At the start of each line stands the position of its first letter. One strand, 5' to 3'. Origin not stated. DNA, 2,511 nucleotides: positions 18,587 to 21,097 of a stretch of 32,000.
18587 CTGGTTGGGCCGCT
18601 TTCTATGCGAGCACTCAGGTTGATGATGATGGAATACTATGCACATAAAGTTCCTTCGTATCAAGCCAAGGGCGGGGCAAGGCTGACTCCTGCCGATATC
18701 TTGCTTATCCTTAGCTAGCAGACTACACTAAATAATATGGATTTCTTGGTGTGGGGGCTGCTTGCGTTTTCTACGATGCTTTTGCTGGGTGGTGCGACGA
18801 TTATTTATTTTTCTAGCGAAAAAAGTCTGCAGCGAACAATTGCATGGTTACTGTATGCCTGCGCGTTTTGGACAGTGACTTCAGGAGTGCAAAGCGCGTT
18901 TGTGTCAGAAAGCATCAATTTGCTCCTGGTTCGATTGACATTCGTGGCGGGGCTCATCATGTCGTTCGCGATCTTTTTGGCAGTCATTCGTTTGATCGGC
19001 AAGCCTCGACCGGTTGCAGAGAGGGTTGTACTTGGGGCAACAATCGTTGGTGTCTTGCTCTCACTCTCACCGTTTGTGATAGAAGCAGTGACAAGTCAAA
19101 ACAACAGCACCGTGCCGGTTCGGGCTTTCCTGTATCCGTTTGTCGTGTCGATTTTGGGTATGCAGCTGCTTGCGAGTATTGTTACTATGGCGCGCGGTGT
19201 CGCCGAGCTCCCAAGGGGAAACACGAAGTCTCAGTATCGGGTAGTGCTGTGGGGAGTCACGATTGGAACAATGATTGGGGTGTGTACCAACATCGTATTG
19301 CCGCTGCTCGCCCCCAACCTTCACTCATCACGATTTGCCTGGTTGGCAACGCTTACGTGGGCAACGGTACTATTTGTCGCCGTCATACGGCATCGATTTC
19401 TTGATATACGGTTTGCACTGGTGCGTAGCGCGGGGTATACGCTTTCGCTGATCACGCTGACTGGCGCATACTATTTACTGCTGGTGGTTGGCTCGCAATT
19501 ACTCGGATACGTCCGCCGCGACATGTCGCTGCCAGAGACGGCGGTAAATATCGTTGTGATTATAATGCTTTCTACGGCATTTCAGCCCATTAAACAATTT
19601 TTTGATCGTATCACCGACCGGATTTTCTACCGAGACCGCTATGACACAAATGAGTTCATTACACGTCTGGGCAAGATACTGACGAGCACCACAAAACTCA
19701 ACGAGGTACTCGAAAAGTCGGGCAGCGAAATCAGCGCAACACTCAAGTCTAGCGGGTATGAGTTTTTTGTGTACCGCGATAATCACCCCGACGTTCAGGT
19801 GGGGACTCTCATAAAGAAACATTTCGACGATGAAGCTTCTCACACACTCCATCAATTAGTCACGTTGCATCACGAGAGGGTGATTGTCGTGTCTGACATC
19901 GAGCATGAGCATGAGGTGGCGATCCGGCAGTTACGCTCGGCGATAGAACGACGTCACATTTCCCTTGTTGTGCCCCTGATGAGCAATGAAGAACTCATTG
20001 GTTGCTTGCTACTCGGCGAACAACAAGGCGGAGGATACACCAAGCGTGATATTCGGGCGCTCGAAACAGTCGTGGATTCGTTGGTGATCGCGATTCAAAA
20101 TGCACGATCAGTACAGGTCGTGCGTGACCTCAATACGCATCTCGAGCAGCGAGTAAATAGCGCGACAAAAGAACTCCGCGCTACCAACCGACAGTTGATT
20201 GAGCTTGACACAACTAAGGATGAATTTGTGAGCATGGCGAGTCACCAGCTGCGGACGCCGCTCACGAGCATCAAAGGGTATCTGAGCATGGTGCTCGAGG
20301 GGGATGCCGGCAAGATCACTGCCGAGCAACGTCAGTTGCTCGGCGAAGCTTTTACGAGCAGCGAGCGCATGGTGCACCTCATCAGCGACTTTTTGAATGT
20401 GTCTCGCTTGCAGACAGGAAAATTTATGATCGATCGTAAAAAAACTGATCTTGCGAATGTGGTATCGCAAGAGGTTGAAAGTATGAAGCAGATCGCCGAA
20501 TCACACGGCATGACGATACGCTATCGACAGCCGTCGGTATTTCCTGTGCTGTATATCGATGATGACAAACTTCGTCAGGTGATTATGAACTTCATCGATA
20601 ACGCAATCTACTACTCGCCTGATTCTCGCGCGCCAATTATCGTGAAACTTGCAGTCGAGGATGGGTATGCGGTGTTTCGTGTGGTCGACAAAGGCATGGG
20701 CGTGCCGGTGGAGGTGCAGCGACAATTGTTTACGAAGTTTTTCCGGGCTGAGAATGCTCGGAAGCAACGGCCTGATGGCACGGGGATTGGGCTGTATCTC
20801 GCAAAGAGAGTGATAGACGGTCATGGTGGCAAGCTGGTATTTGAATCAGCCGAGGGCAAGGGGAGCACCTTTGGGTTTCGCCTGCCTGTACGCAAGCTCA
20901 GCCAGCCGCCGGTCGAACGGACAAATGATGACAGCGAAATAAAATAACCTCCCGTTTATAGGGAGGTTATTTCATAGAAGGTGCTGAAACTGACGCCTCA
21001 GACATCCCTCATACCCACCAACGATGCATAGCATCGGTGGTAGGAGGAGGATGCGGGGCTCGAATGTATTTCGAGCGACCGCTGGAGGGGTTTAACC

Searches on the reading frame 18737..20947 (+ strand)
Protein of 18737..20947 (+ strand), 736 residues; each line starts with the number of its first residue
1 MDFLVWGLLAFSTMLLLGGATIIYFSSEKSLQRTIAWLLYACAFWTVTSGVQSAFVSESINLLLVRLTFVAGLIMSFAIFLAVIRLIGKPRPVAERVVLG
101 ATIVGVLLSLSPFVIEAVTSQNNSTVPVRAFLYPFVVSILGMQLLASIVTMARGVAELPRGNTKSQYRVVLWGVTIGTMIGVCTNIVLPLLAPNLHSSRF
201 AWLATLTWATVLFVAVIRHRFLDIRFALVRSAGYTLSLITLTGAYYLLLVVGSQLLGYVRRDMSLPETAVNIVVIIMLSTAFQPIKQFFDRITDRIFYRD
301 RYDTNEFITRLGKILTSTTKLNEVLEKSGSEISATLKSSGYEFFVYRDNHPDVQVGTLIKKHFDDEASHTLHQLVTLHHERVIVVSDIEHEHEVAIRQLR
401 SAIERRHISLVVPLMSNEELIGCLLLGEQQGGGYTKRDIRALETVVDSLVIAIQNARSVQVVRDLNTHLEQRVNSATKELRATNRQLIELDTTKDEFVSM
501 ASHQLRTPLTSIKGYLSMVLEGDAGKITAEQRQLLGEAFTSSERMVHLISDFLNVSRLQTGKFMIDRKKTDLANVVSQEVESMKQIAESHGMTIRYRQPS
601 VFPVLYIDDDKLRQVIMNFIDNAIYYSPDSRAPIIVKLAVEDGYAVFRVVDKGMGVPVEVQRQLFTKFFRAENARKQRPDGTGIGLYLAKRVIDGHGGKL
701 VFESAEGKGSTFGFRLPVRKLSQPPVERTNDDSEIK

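Call 4: search_protein_families(library=pfam, proteins=[window:18737-20947:+], max_evalue=0.1)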
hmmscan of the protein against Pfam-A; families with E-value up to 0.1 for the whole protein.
window:18737-20947:+ (736 aa): 8 families
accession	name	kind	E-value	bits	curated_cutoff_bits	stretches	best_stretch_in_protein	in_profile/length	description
PF02518.31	HATPase_c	-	1.2e-24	87.4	26.4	1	608-719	2-110/111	Histidine kinase-, DNA gyrase B-, and HSP90-like ATPase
PF00512.31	HisKA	-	1.7e-18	66.9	26.9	1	494-561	2-66/66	His Kinase A (phospho-acceptor) domain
PF13185.12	GAF_2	-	2.1e-09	38.2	28.6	1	321-454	4-136/136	GAF domain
PF01590.32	GAF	-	2.8e-06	28.3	22.4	1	375-453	57-133/133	GAF domain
PF16927.11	HisKA_7TM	-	1.2e-05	25.7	28.6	1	9-224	2-222/224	N-terminal 7TM region of histidine kinase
PF13492.12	GAF_3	-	1.7e-05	25.6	27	1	361-455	48-129/129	GAF domain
PF14501.12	HATPase_c_5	-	0.00081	19.7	22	1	612-707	6-93/102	GHKL domain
PF13581.12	HATPase_c_2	-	0.017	15.6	27.4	1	622-694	42-110/127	Histidine kinase-like ATPase domain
